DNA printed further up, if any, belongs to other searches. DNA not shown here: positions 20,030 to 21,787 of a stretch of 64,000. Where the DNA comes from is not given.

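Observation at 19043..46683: Two paralogs of an apparently unclassified clan GH-A family, one periplasmic and one T9SS-secreted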

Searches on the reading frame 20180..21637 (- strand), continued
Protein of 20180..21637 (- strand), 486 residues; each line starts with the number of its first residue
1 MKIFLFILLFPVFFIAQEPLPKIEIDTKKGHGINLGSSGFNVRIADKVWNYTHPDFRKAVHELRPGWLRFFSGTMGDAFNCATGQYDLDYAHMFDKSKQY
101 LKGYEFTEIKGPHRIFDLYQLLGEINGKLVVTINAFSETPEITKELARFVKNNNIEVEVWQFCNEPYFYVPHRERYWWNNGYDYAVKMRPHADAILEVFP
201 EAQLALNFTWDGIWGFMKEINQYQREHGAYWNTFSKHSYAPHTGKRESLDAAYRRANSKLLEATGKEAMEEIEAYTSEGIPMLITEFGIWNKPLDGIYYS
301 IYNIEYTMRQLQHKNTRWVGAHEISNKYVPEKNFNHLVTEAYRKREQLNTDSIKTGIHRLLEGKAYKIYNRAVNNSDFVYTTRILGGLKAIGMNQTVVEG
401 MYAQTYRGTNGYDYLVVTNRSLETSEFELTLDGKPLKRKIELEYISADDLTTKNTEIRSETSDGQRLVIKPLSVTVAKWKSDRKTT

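Call 56: search_solved_structures(query=A2, max_evalue=1, show_alignments=3)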
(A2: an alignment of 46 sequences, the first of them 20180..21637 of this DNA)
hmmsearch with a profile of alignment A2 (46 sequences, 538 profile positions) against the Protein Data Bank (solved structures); distinct sequences matched with E-value up to 1: 56.
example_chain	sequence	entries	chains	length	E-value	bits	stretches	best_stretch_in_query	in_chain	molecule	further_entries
5g0m_A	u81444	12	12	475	2.3e-15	59.2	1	125-327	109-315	BETA-GLUCURONIDASE | beta-glucuronidase from Acidobacterium capsulatum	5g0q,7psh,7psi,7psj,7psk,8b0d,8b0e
3vny_A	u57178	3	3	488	2.5e-15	59.1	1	125-327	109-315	beta-GLUCURONIDASE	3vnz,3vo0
4atw_A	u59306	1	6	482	8.2e-15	57.4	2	74-304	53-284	ALPHA-L-ARABINOFURANOSIDASE DOMAIN PROTEIN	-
3s2c_A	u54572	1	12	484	8.8e-15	57.3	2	74-304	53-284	Alpha-N-arabinofuranosidase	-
3ug3_A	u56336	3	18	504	1.1e-14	56.9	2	74-304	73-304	Alpha-L-arabinofuranosidase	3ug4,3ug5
5l77_A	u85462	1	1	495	9.1e-14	53.9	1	89-327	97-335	beta-glucuronidase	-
2y2w_A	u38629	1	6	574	4.3e-11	45.1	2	75-281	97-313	ARABINOFURANOSIDASE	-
1pz3_A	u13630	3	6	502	4.9e-11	44.9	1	73-304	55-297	Alpha-L-arabinofuranosidase | Intracellular exo-alpha-(1->5)-L-arabinofuranosidase | GH51 a-l-arabinofuranosidase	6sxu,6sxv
5o7z_A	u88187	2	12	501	1.1e-10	43.8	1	134-306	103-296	Intracellular exo-alpha-(1->5)-L-arabinofuranosidase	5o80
6d25_A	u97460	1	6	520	1.1e-10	43.8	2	416-506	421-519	Alpha-L-arabinosidase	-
2c7f_A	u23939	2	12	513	2.3e-10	42.7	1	73-306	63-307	ALPHA-L-ARABINOFURANOSIDASE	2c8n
1pz2_A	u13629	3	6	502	5.1e-09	38.3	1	73-304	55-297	Alpha-L-arabinofuranosidase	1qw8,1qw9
8i0a_A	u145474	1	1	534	5.2e-09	38.2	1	80-221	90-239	alpha-L-arabinofuranosidase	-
5o81_A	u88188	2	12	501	1.2e-08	37.1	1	134-306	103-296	Intracellular exo-alpha-(1->5)-L-arabinofuranosidase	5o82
2vrk_A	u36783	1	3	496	1.7e-08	36.6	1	74-256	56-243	ALPHA-L-ARABINOFURANOSIDASE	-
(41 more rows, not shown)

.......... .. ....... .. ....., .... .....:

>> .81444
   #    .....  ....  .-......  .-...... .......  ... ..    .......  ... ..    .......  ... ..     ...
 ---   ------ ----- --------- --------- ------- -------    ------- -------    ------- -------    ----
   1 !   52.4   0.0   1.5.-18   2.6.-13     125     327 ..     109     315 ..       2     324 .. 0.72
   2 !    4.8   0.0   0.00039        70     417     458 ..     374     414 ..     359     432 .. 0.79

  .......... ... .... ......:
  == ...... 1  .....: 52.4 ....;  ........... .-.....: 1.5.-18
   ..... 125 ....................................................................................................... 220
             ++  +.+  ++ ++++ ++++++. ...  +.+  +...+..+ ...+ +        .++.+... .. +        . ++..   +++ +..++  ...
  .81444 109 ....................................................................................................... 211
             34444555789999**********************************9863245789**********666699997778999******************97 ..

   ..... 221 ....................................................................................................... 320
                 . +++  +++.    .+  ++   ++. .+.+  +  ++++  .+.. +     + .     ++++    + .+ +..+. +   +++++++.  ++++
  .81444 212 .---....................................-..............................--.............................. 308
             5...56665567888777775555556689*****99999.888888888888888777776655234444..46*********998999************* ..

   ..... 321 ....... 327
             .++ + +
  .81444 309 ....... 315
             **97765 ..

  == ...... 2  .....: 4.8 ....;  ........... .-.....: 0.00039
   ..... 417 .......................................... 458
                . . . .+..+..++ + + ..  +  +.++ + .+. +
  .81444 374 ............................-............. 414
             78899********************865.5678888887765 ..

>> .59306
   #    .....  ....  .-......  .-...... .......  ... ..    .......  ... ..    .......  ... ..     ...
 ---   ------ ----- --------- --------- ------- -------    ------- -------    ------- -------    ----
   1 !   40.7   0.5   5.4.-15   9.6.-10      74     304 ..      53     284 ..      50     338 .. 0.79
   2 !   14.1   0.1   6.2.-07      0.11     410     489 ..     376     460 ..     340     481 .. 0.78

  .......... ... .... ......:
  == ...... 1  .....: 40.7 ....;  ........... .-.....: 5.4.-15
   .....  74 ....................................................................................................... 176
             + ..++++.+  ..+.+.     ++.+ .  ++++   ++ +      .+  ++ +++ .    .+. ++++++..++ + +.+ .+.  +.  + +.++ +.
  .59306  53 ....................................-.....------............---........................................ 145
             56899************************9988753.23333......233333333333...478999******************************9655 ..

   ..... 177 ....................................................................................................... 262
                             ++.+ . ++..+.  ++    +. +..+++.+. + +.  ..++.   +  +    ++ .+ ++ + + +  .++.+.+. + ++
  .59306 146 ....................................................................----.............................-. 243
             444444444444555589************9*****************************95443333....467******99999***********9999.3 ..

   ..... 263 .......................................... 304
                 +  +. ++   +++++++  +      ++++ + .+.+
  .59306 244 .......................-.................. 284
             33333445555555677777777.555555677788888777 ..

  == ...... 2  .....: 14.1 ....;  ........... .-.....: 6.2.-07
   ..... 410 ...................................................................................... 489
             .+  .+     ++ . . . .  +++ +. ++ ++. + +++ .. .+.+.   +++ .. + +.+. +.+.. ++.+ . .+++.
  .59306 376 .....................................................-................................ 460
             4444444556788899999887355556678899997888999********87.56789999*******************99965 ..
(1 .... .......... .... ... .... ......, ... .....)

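Call 60: list_cluster_members(proteins=[P0021, P0023, P0025, P0026, P0028, P0029, P0030, P0031, P0032, P0041])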
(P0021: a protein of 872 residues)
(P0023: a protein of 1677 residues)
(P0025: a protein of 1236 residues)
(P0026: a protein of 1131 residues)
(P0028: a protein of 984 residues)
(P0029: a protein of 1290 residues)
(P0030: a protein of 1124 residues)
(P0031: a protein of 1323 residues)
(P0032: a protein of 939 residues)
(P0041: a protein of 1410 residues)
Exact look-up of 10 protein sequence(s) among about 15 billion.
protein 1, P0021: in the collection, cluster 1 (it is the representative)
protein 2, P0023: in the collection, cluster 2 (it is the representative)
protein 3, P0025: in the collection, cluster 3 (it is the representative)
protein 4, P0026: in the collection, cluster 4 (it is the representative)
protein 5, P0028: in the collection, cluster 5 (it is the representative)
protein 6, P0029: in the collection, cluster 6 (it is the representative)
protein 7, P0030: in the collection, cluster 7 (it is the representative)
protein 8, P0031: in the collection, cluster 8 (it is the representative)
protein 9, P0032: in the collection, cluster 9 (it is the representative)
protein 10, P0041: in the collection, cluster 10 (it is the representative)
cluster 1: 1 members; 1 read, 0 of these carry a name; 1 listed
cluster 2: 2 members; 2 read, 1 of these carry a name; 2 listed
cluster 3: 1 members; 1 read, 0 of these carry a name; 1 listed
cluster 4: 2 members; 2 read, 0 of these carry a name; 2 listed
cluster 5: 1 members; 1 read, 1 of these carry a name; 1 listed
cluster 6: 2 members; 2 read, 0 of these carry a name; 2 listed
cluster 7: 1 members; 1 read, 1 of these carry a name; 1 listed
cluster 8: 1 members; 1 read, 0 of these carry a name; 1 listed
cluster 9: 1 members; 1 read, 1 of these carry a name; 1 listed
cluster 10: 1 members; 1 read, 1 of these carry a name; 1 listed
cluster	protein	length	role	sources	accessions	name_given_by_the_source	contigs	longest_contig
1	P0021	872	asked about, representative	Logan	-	-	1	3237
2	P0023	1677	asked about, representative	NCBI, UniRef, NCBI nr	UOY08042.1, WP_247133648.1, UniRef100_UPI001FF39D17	fibronectin type III domain-containing protein [Muricauda sp. SCSIO 64092] | fibronectin type III domain-containing protein n=1 Tax=Allomuricauda sp. SCSIO 64092 ...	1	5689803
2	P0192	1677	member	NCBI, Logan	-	-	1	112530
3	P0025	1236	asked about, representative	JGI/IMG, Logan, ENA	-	-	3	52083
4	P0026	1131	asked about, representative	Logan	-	-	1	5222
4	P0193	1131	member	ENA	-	-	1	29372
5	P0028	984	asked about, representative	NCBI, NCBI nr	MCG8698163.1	MAG: hypothetical protein MI922_08925, partial [Bacteroidales bacterium] | hypothetical protein [Bacteroidales bacterium]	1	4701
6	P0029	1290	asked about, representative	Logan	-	-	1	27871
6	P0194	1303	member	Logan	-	-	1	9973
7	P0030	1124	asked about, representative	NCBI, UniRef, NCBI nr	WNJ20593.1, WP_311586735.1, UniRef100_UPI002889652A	fibronectin type III domain-containing protein [Pontibacter sp. G13] | fibronectin type III domain-containing protein n=1 Tax=Pontibacter sp. G13 TaxID=3074898 ...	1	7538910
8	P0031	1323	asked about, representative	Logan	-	-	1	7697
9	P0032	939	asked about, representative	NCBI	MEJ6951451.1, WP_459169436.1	discoidin domain-containing protein [Natronospora cellulosivora (SeqCode)]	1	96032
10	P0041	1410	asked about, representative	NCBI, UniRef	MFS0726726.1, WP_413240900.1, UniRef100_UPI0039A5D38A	carboxypeptidase regulatory-like domain-containing protein [Paenibacillus sp. 1P07SE] | carboxypeptidase regulatory-like domain-containing protein n=1 Tax=Paenibacillus sp. ...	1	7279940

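Call 61: find_encoding_contigs(protein=P0023, flank=10000, max_places=2)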
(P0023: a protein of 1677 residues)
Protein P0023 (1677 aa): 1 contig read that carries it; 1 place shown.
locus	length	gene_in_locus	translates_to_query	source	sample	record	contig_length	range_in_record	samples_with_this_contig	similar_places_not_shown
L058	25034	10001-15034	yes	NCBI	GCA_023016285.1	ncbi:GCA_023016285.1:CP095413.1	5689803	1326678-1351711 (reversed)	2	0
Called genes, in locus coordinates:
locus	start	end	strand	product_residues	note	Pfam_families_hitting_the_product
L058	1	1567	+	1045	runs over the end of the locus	PF02837:Glyco_hydro_2_N, PF22666:Glyco_hydro_2_N2, PF00703:Glyco_hydro_2, PF02836:Glyco_hydro_2_C, PF16353:LacZ_4, PF02929:Bgal_small_N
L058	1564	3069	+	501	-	PF00884:Sulfatase, PF01663:Phosphodiest, PF16347:SGSH_C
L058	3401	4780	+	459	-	PF00884:Sulfatase, PF01663:Phosphodiest (faint), PF16347:SGSH_C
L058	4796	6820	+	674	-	-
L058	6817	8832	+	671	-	PF00884:Sulfatase, PF16347:SGSH_C (weak)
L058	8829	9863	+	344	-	PF04616:Glyco_hydro_43, PF22847:Glyco_hydro_43_rel (faint)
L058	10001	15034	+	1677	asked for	PF00041:fn3, PF18962:Por_Secre_tail (weak)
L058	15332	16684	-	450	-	-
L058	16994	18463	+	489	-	PF07554:FIVAR (faint), PF16342:DUF4972, PF13385:Laminin_G_3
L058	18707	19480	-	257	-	PF00149:Metallophos, PF12850:Metallophos_2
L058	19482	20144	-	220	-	PF00230:MIP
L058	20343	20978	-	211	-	-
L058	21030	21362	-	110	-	PF01022:HTH_5, PF12840:HTH_20 (weak)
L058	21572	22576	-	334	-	PF02275:CBAH, PF03417:AAT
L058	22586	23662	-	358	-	-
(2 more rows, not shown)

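Call 83: list_cluster_members(proteins=[P0057, P0067, P0090, P0094, P0100, P0103, P0126, P0130, P0143, P0167])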
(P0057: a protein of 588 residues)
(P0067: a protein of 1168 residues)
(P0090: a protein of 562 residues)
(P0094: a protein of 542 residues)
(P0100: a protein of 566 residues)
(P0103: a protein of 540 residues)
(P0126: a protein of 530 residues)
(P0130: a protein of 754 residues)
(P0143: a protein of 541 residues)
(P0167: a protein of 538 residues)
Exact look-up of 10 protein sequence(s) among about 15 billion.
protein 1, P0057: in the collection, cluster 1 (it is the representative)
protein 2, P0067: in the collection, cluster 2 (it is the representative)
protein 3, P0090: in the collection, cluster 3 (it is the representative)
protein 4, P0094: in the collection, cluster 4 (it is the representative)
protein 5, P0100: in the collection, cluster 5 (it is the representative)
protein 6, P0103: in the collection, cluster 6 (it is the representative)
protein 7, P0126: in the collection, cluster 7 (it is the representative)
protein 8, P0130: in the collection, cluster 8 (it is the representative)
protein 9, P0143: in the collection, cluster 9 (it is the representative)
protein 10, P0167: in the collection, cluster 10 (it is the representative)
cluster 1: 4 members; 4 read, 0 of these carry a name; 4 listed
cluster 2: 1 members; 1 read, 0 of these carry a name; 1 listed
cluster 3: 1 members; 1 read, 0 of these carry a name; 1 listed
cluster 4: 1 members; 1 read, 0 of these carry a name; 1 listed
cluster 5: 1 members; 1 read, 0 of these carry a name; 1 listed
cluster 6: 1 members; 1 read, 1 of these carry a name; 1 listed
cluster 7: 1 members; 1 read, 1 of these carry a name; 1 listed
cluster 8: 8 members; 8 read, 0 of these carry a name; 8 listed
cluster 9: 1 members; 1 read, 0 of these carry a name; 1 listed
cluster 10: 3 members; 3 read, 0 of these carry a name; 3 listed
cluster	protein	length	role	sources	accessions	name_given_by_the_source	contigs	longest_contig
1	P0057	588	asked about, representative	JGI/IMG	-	-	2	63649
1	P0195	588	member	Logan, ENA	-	-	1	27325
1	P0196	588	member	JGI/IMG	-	-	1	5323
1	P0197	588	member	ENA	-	-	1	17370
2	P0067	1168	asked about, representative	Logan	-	-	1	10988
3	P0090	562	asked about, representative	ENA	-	-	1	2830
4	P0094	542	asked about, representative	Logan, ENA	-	-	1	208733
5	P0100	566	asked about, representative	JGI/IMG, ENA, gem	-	-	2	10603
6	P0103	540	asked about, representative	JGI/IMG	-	hypothetical protein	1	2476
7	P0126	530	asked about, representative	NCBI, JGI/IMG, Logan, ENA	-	hypothetical protein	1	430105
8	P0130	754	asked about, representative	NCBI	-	-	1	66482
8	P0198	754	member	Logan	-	-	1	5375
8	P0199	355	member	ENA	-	-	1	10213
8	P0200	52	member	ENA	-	-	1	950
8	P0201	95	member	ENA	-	-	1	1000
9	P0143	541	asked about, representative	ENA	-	-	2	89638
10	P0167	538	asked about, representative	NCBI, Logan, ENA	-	-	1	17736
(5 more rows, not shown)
